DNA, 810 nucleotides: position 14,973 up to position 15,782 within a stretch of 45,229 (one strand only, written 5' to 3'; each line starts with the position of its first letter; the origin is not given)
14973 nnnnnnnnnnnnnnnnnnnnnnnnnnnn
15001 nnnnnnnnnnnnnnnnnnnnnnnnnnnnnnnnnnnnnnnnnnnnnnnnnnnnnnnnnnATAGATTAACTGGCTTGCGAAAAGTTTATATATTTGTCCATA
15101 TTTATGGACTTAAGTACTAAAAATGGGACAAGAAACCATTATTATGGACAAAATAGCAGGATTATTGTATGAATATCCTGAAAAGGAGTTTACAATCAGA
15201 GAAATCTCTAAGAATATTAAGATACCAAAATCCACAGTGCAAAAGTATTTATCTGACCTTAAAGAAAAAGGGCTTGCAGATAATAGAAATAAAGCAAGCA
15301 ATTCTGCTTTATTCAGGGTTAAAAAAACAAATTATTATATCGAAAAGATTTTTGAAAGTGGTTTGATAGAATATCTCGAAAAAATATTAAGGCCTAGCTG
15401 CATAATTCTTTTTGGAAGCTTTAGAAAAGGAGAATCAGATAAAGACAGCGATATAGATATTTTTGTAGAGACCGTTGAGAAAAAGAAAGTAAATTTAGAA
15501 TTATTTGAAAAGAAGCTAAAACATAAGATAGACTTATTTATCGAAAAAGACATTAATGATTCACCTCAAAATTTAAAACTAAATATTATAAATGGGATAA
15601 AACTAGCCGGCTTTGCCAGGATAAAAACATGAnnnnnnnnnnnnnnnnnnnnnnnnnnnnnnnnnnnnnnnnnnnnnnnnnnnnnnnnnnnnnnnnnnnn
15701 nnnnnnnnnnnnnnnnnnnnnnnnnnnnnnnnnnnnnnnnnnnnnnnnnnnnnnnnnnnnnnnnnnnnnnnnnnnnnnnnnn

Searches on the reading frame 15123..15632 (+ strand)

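Call 59: search_protein_families(library=pfam, proteins=[window:15123-15632:+], max_evalue=0.01)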
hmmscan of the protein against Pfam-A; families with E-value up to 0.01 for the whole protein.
window:15123-15632:+ (169 aa): 15 families
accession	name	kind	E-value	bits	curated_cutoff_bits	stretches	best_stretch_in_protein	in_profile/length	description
PF01909.29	NTP_transf_2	-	7.6e-10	39.5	21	1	82-146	5-79/93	Nucleotidyltransferase domain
PF18765.7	Polbeta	-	7.9e-10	39.2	26.9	1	81-158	3-84/93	Polymerase beta, Nucleotidyltransferase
PF01978.25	TrmB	-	5.2e-07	29.9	25.6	1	21-57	21-57/68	Sugar-specific transcriptional regulator TrmB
PF01022.26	HTH_5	-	3.8e-05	23.9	22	1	20-52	13-45/47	Bacterial regulatory protein, arsR family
PF09339.16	HTH_IclR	-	0.00024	21.3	22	1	23-52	19-48/52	IclR helix-turn-helix domain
PF13412.12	HTH_24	-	0.00034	20.6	21.9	1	24-51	19-46/48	Winged helix-turn-helix DNA-binding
PF14493.12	HTH_40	-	0.00053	20.7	27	1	17-51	7-41/89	Helix-turn-helix domain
PF08279.18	HTH_11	-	0.00063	20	25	1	10-51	4-44/55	HTH domain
PF12802.13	MarR_2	-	0.0011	19.6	27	1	14-52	13-50/61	MarR family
PF22600.2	MTPAP-like_central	-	0.0025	18.4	27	1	75-130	23-73/139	Poly(A) RNA polymerase, mitochondrial-like, central palm domain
PF13384.12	HTH_23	-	0.0025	18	24.6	1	22-53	17-48/50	Homeodomain-like domain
PF02082.26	Rrf2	-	0.0036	17.9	30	1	18-52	18-53/132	Iron-dependent Transcriptional regulator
PF13635.12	DUF4143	-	0.0042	17.3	28.1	0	10-69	18-77/160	Domain of unknown function (DUF4143)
PF01325.25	Fe_dep_repress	-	0.0053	17.4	26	0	26-53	26-53/60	Iron dependent repressor, N-terminal DNA binding domain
PF21100.3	MCM_C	-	0.008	16.4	27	0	27-52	26-53/64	MCM protein C-terminal winged helix-turn-helix domain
